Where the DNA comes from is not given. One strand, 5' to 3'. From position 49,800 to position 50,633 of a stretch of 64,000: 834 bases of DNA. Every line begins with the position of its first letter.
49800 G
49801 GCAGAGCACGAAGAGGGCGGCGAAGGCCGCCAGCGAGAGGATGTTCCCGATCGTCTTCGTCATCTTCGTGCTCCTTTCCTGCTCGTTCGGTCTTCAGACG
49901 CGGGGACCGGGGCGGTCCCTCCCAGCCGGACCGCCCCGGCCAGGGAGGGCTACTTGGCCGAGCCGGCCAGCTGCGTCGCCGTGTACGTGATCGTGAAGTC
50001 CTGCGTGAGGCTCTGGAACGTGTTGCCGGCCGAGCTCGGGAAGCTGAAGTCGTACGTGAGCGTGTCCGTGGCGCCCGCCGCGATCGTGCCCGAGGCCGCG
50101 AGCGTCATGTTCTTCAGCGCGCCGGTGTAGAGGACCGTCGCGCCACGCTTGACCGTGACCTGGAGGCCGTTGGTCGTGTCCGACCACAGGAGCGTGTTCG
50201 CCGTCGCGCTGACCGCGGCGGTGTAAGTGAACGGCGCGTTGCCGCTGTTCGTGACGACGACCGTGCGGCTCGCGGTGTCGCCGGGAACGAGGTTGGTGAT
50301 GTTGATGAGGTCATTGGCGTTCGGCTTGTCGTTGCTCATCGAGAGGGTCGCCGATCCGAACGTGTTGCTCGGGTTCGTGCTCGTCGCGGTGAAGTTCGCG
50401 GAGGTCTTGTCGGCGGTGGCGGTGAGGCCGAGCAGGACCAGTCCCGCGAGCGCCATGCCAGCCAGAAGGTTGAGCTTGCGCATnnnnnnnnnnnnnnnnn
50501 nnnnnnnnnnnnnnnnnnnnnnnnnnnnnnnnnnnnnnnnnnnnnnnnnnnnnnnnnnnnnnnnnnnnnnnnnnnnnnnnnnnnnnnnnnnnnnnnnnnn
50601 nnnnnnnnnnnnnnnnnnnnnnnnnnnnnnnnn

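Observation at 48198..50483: SipW-TasA-like matrix-fibre module in a high-GC genome, embedded inside the purine-biosynthesis supercluster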

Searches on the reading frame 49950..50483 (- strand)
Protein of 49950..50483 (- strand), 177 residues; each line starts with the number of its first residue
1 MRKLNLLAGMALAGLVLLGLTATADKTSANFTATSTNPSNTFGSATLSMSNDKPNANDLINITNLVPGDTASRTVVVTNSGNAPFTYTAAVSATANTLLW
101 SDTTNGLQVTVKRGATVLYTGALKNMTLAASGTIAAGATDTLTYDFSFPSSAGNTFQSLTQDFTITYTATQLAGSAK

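Call 3: search_protein_families(library=pfam, proteins=[window:49950-50483:-], max_evalue=0.1)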
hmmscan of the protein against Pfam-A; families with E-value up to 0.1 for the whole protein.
window:49950-50483:- (177 aa): 3 families
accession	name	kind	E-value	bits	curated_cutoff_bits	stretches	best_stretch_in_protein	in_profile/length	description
PF12389.13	Peptidase_M73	-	1.5e-09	38.4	22.5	1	9-82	7-75/196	Camelysin metallo-endopeptidase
PF22544.2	HYDIN_VesB_CFA65-like_Ig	-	0.0099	16.5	25.5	0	57-92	7-42/100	HYDIN/CFA65/VesB-like, Ig-like domain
PF07760.16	DUF1616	-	0.036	13.7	31.6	1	27-116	167-262/307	Protein of unknown function (DUF1616)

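Call 4: search_protein_families(library=ncbifam, proteins=[window:49950-50483:-], max_evalue=0.1)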
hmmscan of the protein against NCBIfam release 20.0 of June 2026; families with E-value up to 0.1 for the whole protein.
window:49950-50483:- (177 aa): 3 families
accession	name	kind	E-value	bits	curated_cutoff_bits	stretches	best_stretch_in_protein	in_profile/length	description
NF004725.0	PRK06072.1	equivalog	0.044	13.5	293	1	56-150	29-117/248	enoyl-CoA hydratase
NF012200.0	choice_anch_D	domain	0.058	13.9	45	0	50-155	15-95/108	choice-of-anchor D domain-containing protein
NF046066.1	BioflmMtrxTasA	equivalog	0.077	12.4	450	1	17-82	15-77/264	biofilm matrix protein TasA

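Call 7: find_homologous_proteins(query=window:49950-50483:-)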
Query window:49950-50483:- (177 aa): 571 proteins with E <= 0.001 among 1477 candidates; the best 120 are listed.
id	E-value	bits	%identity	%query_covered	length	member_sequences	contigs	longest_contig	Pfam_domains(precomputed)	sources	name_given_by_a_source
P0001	4.9e-100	350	100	100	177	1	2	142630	PF12389.14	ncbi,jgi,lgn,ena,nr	ncbi:MAG TPA: TasA family protein [Candidatus Limnocylindria bacterium]|nr:TasA family protein [Cand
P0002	9.2e-95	333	94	100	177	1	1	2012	PF12389.14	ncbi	-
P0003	2.7e-94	331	93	100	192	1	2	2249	PF12389.14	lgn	-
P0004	2.2e-93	328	93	100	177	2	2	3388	PF12389.14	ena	-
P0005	3.1e-93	328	93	100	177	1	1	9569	PF12389.14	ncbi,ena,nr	ncbi:MAG TPA: TasA family protein [Candidatus Limnocylindria bacterium]|nr:TasA family protein [Cand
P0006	4.7e-93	327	92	100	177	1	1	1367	PF12389.14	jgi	jgi:hypothetical protein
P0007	6.5e-92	323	90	100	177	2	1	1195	PF12389.14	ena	-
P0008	1.1e-91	323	89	100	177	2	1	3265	PF12389.14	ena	-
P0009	1.2e-91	323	91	100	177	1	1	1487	PF12389.14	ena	-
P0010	1.6e-91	322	89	100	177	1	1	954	PF12389.14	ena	-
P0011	8.0e-91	320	89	100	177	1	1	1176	PF12389.14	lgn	-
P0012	1.1e-90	319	89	100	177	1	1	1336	PF12389.14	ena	-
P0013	2.1e-90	319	88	100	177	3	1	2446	PF12389.14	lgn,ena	-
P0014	4.6e-90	317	89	100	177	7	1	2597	PF12389.14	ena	-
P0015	1.6e-89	316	86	100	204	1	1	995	PF12389.14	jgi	jgi:hypothetical protein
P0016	2.0e-89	315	87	100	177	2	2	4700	PF12389.14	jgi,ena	jgi:spore coat-associated protein N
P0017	2.5e-89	315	87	100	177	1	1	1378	PF12389.14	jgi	-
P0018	2.8e-89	315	89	100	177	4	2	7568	PF12389.14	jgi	jgi:spore coat-associated protein N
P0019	3.0e-89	315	87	100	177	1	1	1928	PF12389.14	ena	-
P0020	3.1e-89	315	88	100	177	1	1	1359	PF12389.14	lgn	-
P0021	3.3e-89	315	87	100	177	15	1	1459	PF12389.14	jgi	-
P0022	4.8e-89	314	87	100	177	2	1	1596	PF12389.14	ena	-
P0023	7.0e-89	314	90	100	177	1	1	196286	PF12389.14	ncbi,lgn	-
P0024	1.6e-88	312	88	100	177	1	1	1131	PF12389.14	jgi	jgi:hypothetical protein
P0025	1.6e-88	312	88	100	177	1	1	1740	PF12389.14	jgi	jgi:spore coat-associated protein N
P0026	1.7e-88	312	88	100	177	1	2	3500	PF12389.14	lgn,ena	-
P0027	6.8e-88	310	86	100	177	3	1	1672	PF12389.14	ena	-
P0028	2.8e-87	308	88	100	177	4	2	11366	PF12389.14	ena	-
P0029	4.3e-87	308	85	100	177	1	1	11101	PF12389.14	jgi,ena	-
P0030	7.5e-87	307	86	100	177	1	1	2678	PF12389.14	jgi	jgi:hypothetical protein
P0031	7.8e-87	307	85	100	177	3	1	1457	PF12389.14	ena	-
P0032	8.6e-87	307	85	100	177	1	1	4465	PF12389.14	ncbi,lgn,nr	ncbi:MAG TPA: TasA family protein [Candidatus Limnocylindria bacterium]|nr:TasA family protein [Cand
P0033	4.7e-86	304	86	100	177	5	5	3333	PF12389.14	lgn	-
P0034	5.7e-86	304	85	100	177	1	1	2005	PF12389.14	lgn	-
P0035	6.9e-86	304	83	100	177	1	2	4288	PF12389.14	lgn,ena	-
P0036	7.9e-86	304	85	100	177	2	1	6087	PF12389.14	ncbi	-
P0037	1.3e-85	303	86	100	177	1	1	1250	PF12389.14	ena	-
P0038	2.1e-85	302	83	100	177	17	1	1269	PF12389.14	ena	-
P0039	3.1e-85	302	85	100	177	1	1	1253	PF12389.14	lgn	-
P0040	8.5e-85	300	84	100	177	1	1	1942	PF12389.14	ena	-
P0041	1.2e-84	300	84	100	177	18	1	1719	PF12389.14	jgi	jgi:hypothetical protein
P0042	1.5e-84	300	84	100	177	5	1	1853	PF12389.14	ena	-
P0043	2.0e-84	299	84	100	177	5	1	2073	PF12389.14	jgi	-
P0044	2.9e-84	299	84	100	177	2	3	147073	PF12389.14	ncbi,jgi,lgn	-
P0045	3.1e-84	299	85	100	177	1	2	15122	PF12389.14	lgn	-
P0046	3.4e-84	298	85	100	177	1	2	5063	PF12389.14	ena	-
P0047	3.8e-84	298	85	100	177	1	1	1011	PF12389.14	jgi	jgi:hypothetical protein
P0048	4.2e-84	298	85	100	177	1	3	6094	PF12389.14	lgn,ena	-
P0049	4.9e-84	298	84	100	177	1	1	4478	PF12389.14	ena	-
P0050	6.3e-84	298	84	100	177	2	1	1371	PF12389.14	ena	-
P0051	6.6e-84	297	84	100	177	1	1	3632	PF12389.14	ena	-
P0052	9.1e-84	297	83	100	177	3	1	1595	PF12389.14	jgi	jgi:camelysin-like metallo-endopeptidase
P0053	1.0e-83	297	83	100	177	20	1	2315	PF12389.14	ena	-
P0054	1.4e-83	296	84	100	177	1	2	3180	PF12389.14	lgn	-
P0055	1.4e-83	296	84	100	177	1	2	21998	PF12389.14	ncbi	-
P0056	1.8e-83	296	82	100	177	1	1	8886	PF12389.14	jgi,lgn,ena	-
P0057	1.9e-83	296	83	100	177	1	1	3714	PF12389.14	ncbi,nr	ncbi:MAG TPA: TasA family protein [Acidimicrobiia bacterium]|nr:TasA family protein [Acidimicrobiia 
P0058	2.0e-83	296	84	100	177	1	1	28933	PF12389.14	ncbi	ncbi:MAG TPA: TasA family protein [Candidatus Limnocylindria bacterium]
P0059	2.2e-83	296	84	100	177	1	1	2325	PF12389.14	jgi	-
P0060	2.4e-83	296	83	100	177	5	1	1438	PF12389.14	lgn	-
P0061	3.4e-83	295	81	100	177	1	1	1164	PF12389.14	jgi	-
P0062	3.7e-83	295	83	100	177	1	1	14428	PF12389.14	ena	-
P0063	4.4e-83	295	84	100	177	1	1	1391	PF12389.14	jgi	jgi:spore coat-associated protein N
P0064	6.1e-83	294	82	100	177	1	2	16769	PF12389.14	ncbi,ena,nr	ncbi:MAG TPA: TasA family protein [Candidatus Limnocylindria bacterium]|nr:TasA family protein [Cand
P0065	8.7e-83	294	82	100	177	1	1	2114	PF12389.14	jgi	jgi:spore coat-associated protein N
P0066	9.7e-83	294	82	100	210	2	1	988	PF12389.14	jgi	jgi:hypothetical protein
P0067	1.0e-82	294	83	100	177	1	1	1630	PF12389.14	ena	-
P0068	2.1e-82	293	82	100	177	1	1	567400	PF12389.14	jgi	jgi:spore coat-associated protein N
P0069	3.0e-82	292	83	100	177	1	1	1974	PF12389.14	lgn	-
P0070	3.6e-82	292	82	100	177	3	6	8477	PF12389.14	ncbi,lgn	-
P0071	4.4e-82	292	80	100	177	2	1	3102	PF12389.14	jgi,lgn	jgi:spore coat-associated protein N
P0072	4.7e-82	291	82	100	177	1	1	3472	PF12389.14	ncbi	-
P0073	7.0e-82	291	81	100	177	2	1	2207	PF12389.14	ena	-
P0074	8.8e-82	291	82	100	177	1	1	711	PF12389.14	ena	-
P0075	9.7e-82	290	81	100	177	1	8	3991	PF12389.14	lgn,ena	-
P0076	1.1e-81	290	81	100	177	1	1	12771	PF12389.14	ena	-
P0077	1.2e-81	290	82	100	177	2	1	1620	PF12389.14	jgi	-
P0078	1.2e-81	290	80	100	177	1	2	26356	PF12389.14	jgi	jgi:spore coat-associated protein N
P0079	2.2e-81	289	82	100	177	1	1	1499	PF12389.14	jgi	jgi:hypothetical protein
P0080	2.4e-81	289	81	100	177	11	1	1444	PF12389.14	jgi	-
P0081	2.8e-81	289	82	100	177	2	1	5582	PF12389.14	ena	-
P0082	3.3e-81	289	81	100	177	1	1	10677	PF12389.14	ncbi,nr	ncbi:MAG TPA: TasA family protein [Candidatus Limnocylindrales bacterium]|nr:TasA family protein [Ca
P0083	4.3e-81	288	82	100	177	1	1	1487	PF12389.14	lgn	-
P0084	4.7e-81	288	80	100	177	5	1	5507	PF12389.14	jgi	jgi:hypothetical protein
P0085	5.5e-81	288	80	100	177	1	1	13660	PF12389.14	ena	-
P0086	8.0e-81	287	81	100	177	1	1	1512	PF12389.14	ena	-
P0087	1.3e-80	287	81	100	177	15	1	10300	PF12389.14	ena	-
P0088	1.4e-80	287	80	100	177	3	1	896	PF12389.14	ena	-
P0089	5.0e-80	285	80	100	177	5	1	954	PF12389.14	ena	-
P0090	6.9e-80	284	81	100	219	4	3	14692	PF12389.14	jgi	jgi:hypothetical protein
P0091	8.0e-80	284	81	100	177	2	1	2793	PF12389.14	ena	-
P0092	9.9e-80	284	78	100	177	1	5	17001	PF12389.14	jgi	jgi:spore coat-associated protein N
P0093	1.0e-79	284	79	100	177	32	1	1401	PF12389.14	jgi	jgi:spore coat-associated protein N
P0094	1.0e-79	284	80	100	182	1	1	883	PF12389.14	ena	-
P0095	1.2e-79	284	82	97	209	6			PF12389.14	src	-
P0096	3.3e-79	282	81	100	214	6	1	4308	PF12389.14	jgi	-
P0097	7.8e-79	281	79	100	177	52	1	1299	PF12389.14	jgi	jgi:hypothetical protein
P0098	2.4e-78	279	79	100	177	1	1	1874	PF12389.14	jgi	-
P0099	4.2e-78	279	79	100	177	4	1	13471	PF12389.14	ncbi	-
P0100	6.6e-78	278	81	100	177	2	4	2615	PF12389.14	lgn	-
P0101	7.1e-78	278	80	100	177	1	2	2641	PF12389.14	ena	-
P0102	4.7e-76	272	77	100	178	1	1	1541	PF12389.14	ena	-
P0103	2.4e-75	270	76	100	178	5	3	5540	PF12389.14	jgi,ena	-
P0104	4.6e-75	269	77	100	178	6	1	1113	PF12389.14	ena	-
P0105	5.9e-75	268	78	100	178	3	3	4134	PF12389.14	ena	-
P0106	7.7e-75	268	75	100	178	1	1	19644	PF12389.14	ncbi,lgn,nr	ncbi:MAG TPA: hypothetical protein VGT60_10395 [Candidatus Limnocylindria bacterium]|nr:hypothetical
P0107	1.0e-74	268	78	100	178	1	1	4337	PF12389.14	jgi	jgi:hypothetical protein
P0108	1.2e-74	267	75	100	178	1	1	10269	PF12389.14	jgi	jgi:hypothetical protein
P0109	1.4e-74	267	77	99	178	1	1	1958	PF12389.14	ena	-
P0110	1.6e-74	267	75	100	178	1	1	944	PF12389.14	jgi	jgi:hypothetical protein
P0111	2.8e-74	266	75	100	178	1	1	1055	PF12389.14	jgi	jgi:hypothetical protein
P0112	4.4e-74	266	75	100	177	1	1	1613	PF12389.14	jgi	-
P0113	4.7e-74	266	78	100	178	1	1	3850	PF12389.14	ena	-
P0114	4.8e-74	265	75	100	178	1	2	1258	PF12389.14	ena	-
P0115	6.8e-74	265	76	100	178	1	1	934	PF12389.14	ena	-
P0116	8.4e-74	265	75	100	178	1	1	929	PF12389.14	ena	-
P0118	1.5e-73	264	76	100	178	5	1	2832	PF12389.14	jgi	jgi:hypothetical protein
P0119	1.8e-73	264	76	100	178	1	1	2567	PF12389.14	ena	-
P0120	1.9e-73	264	76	100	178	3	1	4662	PF12389.14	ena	-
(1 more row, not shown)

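Call 8: find_encoding_contigs(protein=P0068, flank=8000, max_places=3)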
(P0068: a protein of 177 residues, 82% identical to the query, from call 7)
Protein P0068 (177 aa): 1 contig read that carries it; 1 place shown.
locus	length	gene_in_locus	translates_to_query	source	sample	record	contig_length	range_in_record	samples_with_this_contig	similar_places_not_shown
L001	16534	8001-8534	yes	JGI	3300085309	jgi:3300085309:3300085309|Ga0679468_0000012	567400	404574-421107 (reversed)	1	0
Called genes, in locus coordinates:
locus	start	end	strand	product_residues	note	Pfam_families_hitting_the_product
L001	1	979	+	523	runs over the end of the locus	PF01590:GAF, PF13185:GAF_2, PF13492:GAF_3 (weak), PF01590:GAF, PF13185:GAF_2, PF13492:GAF_3, PF00990:GGDEF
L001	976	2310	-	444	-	PF00772:DnaB, PF13481:AAA_25, PF03796:DnaB_C, PF06745:ATPase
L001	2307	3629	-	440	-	PF00772:DnaB, PF13481:AAA_25, PF03796:DnaB_C, PF06745:ATPase (weak)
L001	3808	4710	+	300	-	PF01073:3Beta_HSD, PF01370:Epimerase, PF02719:Polysacc_synt_2, PF04321:RmlD_sub_bind, PF13460:NAD_binding_10, PF16363:GDP_Man_Dehyd, PF07993:NAD_binding_4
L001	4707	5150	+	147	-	PF27154:ORF11_beta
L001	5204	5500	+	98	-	PF13451:zf_Tbcl, PF23477:zf_Tbcl_2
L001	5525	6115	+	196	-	PF02698:DUF218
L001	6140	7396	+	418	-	PF00709:Adenylsucc_synt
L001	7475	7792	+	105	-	-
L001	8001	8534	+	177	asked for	PF12389:Peptidase_M73 (faint)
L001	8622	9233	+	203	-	PF10502:Peptidase_S26 (weak), PF00717:Peptidase_S24 (weak)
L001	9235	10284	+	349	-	PF00041:fn3 (faint)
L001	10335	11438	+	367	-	PF00478:IMPDH, PF03060:NMO (faint), PF01070:FMN_dh (weak)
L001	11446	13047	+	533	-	PF07722:Peptidase_C26 (faint), PF00117:GATase, PF02540:NAD_synthase (faint), PF00958:GMP_synt_C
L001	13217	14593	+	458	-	PF02844:GARS_N, PF01071:GARS_A, PF02843:GARS_C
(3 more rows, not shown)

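Call 9: find_encoding_contigs(protein=P0106, flank=8000, max_places=3)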
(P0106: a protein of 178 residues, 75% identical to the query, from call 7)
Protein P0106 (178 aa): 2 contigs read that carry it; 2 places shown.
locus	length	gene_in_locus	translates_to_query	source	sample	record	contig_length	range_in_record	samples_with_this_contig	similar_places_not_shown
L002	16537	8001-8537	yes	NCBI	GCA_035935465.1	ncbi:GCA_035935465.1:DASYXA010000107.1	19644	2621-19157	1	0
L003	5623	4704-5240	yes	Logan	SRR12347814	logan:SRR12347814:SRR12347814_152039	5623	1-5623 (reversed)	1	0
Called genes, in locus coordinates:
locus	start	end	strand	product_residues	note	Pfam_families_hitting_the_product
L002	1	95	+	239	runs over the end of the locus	-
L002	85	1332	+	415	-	PF01512:Complex1_51K, PF10531:SLBB (weak), PF22461:SLBB_2 (weak), PF10589:NADH_4Fe-4S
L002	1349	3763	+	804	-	PF13510:Fer2_4, PF14691:Fer4_20, PF01266:DAO (weak), PF07992:Pyr_redox_2, PF13450:NAD_binding_8 (weak), PF12838:Fer4_7, PF13187:Fer4_9, PF13237:Fer4_10, +10 more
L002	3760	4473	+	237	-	PF13350:Y_phosphatase3, PF22785:Tc-R-P (weak)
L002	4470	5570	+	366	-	PF02636:Methyltransf_28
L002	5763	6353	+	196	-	PF14417:MEDS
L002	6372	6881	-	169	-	-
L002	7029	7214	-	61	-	-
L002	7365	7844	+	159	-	PF08534:Redoxin, PF00578:AhpC-TSA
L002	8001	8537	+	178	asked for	PF12389:Peptidase_M73 (faint)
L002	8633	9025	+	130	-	-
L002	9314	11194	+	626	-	PF07973:tRNA_SAD, PF00587:tRNA-synt_2b, PF03129:HGTP_anticodon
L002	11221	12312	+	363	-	PF13302:Acetyltransf_3, PF13420:Acetyltransf_4 (weak), PF13523:Acetyltransf_8, PF00583:Acetyltransf_1, PF13302:Acetyltransf_3, PF00583:Acetyltransf_1 (weak)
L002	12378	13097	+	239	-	PF05198:IF3_N, PF00707:IF3_C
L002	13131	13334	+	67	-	PF01632:Ribosomal_L35p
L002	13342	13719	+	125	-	PF00453:Ribosomal_L20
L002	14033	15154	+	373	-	PF02912:Phe_tRNA-synt_N, PF01409:tRNA-synt_2d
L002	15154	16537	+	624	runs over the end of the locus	PF01588:tRNA_bind, PF03483:B3_4, PF03484:B5, PF17759:tRNA_synthFbeta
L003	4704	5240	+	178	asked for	PF12389:Peptidase_M73 (faint)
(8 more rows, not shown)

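Call 20: search_protein_representatives(protein=window:49950-50483:-)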
Query: 177 residues. Proteins with E-value up to 0.001 (for the whole library): 832; up to 1e-10: 91; up to 1e-30: 10. The best 150 are listed.
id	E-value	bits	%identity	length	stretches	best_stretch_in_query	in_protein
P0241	1.5e-57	210.3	66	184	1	6-177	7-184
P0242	2.5e-47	177.1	78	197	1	49-158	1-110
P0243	1.8e-42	161.3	79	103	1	76-177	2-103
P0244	1.4e-38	148.7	76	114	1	1-104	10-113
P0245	7.5e-36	139.9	60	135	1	45-177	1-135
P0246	8.9e-35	136.4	49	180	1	3-174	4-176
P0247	1.3e-33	132.6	66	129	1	2-105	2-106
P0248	1.3e-31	126.1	48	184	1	11-177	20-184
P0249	2.2e-31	125.3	59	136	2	71-177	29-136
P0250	9.5e-31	123.3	47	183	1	15-176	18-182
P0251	7.1e-29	117.2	44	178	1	12-170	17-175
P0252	1.1e-28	116.6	42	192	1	15-175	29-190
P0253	5.5e-27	111.1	50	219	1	52-171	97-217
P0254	7.8e-26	107.3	43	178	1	27-176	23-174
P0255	1.2e-25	106.7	42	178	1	15-175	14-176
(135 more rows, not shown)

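Call 23: search_solved_structures(query=A1, max_evalue=1, show_alignments=3)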
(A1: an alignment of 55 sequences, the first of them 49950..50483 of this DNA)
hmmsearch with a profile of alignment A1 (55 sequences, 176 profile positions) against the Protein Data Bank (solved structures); distinct sequences matched with E-value up to 1: 24.
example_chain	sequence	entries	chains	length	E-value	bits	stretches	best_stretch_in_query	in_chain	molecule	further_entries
5of1_A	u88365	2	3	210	2.4e-11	47.1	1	37-85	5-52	Spore coat-associated protein N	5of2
8aur_A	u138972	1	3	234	2.7e-11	46.9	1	35-85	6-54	Major biofilm matrix component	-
9sj2_C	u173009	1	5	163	3.7e-05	26.9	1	51-153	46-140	AbpX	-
9rhp_A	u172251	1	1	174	7.6e-05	25.9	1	51-153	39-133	Archaeal bundling protein X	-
9ijj_4G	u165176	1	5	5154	0.00028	24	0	56-127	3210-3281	Hydrocephalus-inducing protein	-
7n6g_1J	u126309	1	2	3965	0.00095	22.3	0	70-92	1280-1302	HYDIN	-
6f2g_B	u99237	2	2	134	0.028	17.5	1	45-82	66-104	Nanobody 74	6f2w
8cx4_D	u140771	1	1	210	0.069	16.3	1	41-92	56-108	AS8.4a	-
7sqc_F0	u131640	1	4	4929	0.081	16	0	70-92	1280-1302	Hydin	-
8rym_D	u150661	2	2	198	0.11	15.6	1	41-82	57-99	TCR alpha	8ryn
8ryo_D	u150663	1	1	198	0.11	15.6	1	41-82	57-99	TCR alpha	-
2bzd_A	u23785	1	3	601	0.15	15.2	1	47-111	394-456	BACTERIAL SIALIDASE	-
1w8n_A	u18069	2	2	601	0.15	15.2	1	47-111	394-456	BACTERIAL SIALIDASE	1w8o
1eut_A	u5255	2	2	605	0.15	15.1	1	47-111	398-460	SIALIDASE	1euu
8g0w_C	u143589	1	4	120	0.17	15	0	45-70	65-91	Nanobody M4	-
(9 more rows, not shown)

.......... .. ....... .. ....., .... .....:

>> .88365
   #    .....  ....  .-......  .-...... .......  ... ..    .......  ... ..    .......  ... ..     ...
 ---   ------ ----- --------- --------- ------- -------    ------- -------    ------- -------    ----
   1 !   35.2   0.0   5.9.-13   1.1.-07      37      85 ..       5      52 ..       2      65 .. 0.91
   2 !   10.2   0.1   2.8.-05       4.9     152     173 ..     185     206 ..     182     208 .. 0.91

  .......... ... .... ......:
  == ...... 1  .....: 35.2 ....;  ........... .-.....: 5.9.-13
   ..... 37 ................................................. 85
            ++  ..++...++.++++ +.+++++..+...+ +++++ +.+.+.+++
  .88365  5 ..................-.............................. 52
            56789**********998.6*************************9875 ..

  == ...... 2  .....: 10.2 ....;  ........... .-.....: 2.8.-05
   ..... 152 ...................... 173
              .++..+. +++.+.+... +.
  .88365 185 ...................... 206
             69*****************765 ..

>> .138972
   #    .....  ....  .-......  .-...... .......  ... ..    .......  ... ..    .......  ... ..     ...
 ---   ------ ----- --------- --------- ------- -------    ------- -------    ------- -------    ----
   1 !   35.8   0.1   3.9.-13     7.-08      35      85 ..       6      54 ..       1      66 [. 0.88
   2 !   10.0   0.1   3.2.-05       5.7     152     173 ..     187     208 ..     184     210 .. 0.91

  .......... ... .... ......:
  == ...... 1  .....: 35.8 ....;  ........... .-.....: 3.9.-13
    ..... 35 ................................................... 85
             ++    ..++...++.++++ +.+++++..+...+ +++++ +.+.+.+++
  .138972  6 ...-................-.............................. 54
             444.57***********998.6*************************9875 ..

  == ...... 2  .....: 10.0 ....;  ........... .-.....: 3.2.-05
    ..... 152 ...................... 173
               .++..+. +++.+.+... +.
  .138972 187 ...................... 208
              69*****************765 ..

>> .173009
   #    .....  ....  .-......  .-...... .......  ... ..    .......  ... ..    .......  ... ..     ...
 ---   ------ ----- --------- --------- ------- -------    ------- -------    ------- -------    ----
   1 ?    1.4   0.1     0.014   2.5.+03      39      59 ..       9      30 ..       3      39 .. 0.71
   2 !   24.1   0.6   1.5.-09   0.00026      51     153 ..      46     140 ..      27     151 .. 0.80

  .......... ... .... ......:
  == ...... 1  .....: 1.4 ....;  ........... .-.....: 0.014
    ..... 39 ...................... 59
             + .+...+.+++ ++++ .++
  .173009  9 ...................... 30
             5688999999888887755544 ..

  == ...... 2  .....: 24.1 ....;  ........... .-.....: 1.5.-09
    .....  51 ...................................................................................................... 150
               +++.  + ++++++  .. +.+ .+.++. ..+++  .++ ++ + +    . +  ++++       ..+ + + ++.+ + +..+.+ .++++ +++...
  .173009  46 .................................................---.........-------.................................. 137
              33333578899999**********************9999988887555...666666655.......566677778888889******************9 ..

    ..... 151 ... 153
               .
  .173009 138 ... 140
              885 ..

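Call 29: predict_structure(alignment_id=A1)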
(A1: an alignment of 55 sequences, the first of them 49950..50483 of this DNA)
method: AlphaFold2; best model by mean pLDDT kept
length: 177 residues; sequences in the alignment: 55
mean_pLDDT: 88.2   pTM: 0.71
mean pLDDT of the five models: 88.2, 86.0, 82.6, 81.9, 78.4
residues with pLDDT >= 90: 131; 70-90: 16; 50-70: 28; < 50: 2
segments of 3 or more residues with pLDDT < 50: none
pLDDT, mean of each block of 10 residues (from residue 1): 56 58 57 86 93 92 95 97 96 96 98 97 97 96 98 96 96 82
secondary structure, 60 per line:
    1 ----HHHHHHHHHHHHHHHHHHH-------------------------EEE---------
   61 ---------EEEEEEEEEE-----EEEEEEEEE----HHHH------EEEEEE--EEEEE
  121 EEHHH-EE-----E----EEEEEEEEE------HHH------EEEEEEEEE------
elements in order: H5-23 E49-51 E70-79 E85-93 H98-101 E108-113 E116-122 E139-147 E163-171
